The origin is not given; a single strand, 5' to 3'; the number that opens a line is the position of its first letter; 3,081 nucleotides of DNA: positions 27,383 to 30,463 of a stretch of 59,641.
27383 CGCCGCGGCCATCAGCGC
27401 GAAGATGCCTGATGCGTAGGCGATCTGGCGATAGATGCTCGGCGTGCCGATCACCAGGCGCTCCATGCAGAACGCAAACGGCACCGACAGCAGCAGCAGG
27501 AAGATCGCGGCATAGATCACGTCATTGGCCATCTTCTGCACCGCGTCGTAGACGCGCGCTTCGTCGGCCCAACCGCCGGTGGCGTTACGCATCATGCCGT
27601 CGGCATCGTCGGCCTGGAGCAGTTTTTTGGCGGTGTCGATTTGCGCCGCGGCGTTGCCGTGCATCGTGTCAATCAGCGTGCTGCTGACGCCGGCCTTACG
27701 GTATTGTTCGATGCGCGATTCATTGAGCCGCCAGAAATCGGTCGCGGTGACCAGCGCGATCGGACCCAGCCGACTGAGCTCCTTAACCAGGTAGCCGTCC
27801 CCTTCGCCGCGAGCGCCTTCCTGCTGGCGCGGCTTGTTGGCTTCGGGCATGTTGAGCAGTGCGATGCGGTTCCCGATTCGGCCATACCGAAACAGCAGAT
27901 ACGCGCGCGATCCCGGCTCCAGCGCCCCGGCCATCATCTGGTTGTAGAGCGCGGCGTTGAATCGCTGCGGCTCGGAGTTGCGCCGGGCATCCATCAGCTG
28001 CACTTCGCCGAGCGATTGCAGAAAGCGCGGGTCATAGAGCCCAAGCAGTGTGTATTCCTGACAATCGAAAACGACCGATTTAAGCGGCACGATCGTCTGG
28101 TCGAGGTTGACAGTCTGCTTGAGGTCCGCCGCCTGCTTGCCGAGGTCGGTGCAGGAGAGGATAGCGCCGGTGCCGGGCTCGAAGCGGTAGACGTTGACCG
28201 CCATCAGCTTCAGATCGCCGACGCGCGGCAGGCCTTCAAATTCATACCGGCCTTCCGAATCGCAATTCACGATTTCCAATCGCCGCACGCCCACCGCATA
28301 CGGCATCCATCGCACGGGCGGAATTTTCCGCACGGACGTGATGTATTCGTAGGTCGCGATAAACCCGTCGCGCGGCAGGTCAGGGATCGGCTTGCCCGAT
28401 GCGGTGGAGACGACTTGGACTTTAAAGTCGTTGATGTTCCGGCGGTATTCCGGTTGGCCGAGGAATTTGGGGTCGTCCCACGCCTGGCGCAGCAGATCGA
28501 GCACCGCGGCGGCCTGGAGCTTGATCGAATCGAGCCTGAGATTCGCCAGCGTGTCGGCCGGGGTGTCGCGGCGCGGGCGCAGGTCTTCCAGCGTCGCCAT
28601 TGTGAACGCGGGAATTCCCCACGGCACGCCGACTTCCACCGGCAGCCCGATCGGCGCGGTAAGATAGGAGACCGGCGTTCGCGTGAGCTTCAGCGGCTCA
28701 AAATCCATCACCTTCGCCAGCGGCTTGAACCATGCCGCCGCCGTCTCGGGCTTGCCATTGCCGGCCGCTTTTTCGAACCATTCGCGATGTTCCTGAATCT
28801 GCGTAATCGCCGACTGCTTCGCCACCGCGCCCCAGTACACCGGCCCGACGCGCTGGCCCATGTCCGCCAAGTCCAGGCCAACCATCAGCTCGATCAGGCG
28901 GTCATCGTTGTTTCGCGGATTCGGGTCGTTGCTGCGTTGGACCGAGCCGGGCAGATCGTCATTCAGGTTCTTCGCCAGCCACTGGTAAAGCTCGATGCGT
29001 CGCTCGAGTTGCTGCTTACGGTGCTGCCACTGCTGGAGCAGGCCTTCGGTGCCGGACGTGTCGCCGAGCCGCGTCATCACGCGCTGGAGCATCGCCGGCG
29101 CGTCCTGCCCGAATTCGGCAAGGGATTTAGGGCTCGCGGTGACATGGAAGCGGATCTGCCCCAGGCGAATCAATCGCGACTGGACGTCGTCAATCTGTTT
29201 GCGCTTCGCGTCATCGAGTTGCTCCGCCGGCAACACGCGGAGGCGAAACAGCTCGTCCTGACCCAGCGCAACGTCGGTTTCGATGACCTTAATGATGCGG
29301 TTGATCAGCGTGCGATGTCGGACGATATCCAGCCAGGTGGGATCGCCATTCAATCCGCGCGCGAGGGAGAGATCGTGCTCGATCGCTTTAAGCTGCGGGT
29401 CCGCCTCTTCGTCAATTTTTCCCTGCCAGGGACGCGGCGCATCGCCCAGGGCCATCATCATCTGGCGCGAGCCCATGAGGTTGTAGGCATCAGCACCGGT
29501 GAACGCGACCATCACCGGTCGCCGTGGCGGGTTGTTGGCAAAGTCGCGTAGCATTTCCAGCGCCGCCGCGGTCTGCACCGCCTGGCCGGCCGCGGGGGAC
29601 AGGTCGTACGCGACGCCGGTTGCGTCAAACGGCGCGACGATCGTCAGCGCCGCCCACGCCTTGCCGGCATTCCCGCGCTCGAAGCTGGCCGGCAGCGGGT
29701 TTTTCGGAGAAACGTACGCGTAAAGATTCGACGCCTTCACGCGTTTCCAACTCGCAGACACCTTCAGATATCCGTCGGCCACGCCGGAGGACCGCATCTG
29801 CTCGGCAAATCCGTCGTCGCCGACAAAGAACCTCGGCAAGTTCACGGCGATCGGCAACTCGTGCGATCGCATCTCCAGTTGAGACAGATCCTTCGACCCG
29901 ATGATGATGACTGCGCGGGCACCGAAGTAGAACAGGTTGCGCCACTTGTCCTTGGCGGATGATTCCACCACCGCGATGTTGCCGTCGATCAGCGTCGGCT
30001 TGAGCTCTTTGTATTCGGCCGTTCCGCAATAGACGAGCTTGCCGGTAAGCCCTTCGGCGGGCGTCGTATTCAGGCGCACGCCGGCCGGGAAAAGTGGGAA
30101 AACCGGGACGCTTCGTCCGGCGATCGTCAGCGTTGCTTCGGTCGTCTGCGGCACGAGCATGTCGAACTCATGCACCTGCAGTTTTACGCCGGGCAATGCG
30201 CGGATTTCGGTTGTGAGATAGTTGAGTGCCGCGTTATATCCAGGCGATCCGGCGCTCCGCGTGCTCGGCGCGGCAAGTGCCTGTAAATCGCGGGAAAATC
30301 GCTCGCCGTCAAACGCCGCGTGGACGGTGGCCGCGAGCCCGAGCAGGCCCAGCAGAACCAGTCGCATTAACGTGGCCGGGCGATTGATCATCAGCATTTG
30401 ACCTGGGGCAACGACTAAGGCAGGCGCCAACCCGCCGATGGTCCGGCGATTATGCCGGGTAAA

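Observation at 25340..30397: Giant fused double-FtsX permease whose PA/M28-like ectodomain seems to have lost the metal-ligand motifs (pseudo-peptidase, TfR/PSMA-like topology)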

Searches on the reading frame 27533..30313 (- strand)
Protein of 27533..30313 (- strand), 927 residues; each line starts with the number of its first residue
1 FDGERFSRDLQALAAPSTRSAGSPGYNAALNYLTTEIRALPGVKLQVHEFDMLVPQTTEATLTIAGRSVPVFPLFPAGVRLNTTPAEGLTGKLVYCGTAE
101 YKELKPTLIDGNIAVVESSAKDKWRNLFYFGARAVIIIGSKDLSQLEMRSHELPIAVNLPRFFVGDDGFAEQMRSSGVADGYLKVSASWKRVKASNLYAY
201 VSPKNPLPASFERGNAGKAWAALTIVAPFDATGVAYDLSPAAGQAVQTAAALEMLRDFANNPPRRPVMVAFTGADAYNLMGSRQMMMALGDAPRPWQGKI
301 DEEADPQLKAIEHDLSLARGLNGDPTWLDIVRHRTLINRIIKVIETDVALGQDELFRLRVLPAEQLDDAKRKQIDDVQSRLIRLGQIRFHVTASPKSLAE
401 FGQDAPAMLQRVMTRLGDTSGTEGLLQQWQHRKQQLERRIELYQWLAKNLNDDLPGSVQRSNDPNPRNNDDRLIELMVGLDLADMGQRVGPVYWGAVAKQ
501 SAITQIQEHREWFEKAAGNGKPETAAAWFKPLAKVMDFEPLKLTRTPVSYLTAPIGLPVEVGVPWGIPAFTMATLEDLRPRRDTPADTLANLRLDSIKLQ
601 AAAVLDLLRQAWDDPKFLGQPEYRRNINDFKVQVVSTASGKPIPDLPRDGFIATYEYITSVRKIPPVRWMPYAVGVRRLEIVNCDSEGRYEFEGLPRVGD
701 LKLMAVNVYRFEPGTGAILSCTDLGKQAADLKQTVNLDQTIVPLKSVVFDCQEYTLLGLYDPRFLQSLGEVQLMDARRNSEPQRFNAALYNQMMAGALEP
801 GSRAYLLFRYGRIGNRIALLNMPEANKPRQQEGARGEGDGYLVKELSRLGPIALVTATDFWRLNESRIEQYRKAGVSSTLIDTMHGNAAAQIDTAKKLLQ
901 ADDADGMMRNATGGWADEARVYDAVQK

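Call 36: search_solved_structures(query=A1, max_evalue=1, show_alignments=4)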
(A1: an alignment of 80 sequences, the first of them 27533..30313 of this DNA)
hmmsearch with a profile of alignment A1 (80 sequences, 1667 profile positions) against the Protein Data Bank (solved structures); distinct sequences matched with E-value up to 1: 31.
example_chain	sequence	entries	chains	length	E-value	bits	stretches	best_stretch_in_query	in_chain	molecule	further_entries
2ek8_A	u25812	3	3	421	1.3e-17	65.6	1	26-320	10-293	Aminopeptidase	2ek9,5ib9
6hc6_A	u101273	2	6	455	1.1e-09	39.4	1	29-324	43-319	Aminopeptidase YwaD | Aminopeptidase Y (Arg Lys Leu preference)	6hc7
5gko_A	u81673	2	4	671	6.5e-09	36.8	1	1315-1490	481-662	Macrolide export ATP-binding/permease protein MacB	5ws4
9o9x_C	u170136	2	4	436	7.1e-07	30.1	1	1332-1490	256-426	ABC transporter permease YtrF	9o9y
8kco_A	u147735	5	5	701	8.1e-07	29.9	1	199-317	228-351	Nicastrin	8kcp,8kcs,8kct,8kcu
5a63_A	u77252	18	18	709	8.4e-07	29.8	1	199-317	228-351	Nicastrin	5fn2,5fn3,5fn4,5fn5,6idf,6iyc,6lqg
8oqy_A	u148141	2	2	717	8.6e-07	29.8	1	199-317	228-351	Nicastrin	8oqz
5lil_A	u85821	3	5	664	3.8e-06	27.7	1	1378-1488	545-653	Macrolide export ATP-binding/permease protein MacB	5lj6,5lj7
8x52_A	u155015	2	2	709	4.1e-06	27.6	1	203-317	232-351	Nicastrin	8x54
9w35_A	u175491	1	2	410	6.2e-05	23.6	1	1327-1456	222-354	LolF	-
9w37_A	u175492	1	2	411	7.4e-05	23.4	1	1327-1456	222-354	LolF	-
9w2w_A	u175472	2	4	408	7.7e-05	23.3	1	1327-1456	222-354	LolF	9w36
5xu1_M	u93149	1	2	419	0.00014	22.5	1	1379-1490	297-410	ABC transporter permeae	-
5nik_J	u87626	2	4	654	0.00017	22.2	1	1317-1449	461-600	Macrolide export ATP-binding/permease protein MacB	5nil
4uis_A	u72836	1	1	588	0.00042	20.9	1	245-315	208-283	GAMMA-SECRETASE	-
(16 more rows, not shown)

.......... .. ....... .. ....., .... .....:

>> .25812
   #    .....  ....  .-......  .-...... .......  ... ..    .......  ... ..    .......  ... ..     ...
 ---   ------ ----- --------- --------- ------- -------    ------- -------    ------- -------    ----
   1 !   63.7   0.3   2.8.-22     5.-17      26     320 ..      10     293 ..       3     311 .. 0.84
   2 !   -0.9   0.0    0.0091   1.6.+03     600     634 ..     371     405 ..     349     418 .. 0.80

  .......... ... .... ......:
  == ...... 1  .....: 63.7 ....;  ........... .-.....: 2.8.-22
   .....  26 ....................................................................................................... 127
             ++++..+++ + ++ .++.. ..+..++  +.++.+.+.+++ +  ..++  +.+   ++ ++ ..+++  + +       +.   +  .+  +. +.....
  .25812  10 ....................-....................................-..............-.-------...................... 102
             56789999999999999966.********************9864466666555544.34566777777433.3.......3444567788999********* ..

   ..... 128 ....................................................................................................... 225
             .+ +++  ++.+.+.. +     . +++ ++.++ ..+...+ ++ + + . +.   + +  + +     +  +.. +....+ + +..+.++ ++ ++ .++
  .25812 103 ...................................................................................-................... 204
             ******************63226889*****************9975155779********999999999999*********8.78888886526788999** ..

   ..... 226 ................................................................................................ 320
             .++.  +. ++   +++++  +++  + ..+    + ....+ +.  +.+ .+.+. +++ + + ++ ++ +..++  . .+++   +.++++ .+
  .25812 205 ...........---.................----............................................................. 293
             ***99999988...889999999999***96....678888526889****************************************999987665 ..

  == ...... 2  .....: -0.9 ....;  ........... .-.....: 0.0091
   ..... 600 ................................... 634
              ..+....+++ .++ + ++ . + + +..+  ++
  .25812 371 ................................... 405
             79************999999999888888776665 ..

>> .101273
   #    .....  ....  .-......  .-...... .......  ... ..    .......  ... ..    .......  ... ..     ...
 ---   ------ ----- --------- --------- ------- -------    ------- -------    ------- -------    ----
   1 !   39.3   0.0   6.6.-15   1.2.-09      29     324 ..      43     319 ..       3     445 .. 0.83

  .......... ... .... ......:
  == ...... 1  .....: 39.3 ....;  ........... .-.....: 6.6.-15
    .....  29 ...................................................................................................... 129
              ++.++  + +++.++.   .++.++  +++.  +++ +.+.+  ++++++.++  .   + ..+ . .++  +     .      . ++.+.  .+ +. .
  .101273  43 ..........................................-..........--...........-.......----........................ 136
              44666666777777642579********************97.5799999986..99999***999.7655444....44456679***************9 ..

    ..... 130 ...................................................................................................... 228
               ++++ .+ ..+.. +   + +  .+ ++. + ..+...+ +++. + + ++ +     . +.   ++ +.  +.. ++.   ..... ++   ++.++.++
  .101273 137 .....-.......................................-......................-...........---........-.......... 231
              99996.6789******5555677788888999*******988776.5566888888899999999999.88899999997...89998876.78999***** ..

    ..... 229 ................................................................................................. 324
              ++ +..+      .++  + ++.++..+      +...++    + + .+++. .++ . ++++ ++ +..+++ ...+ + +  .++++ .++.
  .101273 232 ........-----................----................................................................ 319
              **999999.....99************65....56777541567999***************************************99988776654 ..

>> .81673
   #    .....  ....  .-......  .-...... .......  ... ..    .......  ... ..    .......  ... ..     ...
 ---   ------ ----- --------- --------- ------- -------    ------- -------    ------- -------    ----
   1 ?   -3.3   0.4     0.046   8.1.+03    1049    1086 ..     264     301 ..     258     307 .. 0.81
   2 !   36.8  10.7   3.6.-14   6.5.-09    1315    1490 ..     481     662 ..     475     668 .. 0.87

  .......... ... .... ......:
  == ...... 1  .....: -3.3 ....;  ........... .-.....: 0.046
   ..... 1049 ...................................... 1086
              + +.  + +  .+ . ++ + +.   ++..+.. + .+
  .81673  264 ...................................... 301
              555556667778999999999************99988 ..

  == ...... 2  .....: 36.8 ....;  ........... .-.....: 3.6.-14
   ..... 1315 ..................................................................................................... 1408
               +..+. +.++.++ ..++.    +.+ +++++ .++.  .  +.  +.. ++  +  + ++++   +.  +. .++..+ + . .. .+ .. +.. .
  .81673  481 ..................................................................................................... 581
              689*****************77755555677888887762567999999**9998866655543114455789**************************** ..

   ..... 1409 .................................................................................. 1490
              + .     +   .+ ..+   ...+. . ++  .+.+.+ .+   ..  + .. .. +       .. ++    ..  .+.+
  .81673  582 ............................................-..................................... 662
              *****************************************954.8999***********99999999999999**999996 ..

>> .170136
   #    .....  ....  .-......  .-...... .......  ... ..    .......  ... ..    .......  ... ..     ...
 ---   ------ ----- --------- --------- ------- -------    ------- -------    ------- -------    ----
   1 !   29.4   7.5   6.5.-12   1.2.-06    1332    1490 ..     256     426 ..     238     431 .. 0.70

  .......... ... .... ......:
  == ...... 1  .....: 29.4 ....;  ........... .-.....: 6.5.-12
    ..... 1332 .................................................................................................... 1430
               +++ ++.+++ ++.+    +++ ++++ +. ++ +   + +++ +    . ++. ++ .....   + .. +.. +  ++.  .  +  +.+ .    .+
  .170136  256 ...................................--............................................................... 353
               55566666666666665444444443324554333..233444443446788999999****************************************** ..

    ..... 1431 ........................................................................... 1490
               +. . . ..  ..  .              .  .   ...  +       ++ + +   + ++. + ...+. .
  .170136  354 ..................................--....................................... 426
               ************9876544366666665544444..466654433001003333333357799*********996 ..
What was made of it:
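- On Type VII ABC transporter permease (MacB/LolC/FtsX type): HMMER alignment to MacB includes the ERxxEI coupling-helix motif (call 36).
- Checked: Profile of 80 homologues vs PDB sequences: 2ek8 (an aminopeptidase whose match spans the N-terminal M28 piece, the inserted domain and the core) E 1.3e-17, YwaD 1e-9, nicastrin 8e-7 (call 36).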

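Call 37: predict_structure(alignment_id=A1)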
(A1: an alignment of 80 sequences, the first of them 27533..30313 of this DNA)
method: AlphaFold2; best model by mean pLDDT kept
length: 927 residues; sequences in the alignment: 80
mean_pLDDT: 94.2   pTM: 0.93
mean pLDDT of the five models: 94.2, 93.7, 93.4, 93.1, 93.1
residues with pLDDT >= 90: 810; 70-90: 105; 50-70: 12; < 50: 0
segments of 3 or more residues with pLDDT < 50: none
pLDDT, mean of each block of 10 residues (from residue 1): 97 96 97 99 98 97 95 97 98 98 97 97 97 96 93 96 95 95 98 98 96 89 98 93 97 98 98 97 98 97 98 97 96 96 95 89 87 95 96 96 95 95 96 98 98 96 92 96 95 93 94 93 93 95 88 90 95 95 96 96 97 94 91 93 92 96 93 93 97 93 96 97 91 93 93 95 84 91 95 95 89 76 77 75 93 93 92 92 95 97 97 91 85
secondary structure, 60 per line:
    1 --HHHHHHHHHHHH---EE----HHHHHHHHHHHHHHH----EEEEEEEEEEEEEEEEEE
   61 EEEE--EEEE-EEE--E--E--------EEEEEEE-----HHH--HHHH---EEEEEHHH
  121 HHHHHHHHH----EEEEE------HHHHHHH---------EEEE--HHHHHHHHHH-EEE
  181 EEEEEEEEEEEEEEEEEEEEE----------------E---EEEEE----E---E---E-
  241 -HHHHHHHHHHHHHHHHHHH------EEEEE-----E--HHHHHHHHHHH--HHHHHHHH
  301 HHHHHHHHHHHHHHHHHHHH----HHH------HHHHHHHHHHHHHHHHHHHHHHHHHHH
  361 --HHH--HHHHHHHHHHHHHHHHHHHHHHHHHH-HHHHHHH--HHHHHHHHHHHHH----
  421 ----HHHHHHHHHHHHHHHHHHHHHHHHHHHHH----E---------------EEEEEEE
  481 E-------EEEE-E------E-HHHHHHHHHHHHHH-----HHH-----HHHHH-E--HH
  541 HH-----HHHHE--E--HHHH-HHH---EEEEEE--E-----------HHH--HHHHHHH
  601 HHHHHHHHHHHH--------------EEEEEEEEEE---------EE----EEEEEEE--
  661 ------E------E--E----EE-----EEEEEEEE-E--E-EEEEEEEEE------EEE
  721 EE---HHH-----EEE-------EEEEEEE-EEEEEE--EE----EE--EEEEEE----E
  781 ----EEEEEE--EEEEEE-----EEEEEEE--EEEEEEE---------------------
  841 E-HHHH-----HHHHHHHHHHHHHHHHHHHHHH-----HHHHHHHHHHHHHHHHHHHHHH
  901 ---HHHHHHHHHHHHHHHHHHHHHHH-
elements in order (helices of 4 or more, strands of 3 or more residues): H3-14 H24-38 E43-64 E67-70 E72-74 E89-95 H106-109 E113-117 H118-129 E134-138 H145-151 E161-164 H167-176 E178-201 E222-226 H242-260 E267-271 H280-290 H293-320 H334-360 H368-393 H395-401 H404-416 H425-453 E474-481 E489-492 H503-516 H530-534 H539-542 H548-551 H558-561 E569-574 H594-612 E627-636 E652-658 E689-696 E703-711 E718-722 E734-736 E744-750 E752-757 E770-775 E785-790 E793-798 E804-810 E813-819 H843-846 H852-873 H879-900 H904-926
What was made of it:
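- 28898..29437 (-): Helical-bundle insertion inside the M28 fold (aa ~321-500). AF2 secondary structure shows six helices at pLDDT above 90 (call 37).
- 27791..28447 (-): Beta-rich periplasmic domains (aa ~651-869). AF2 secondary structure (call 37).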
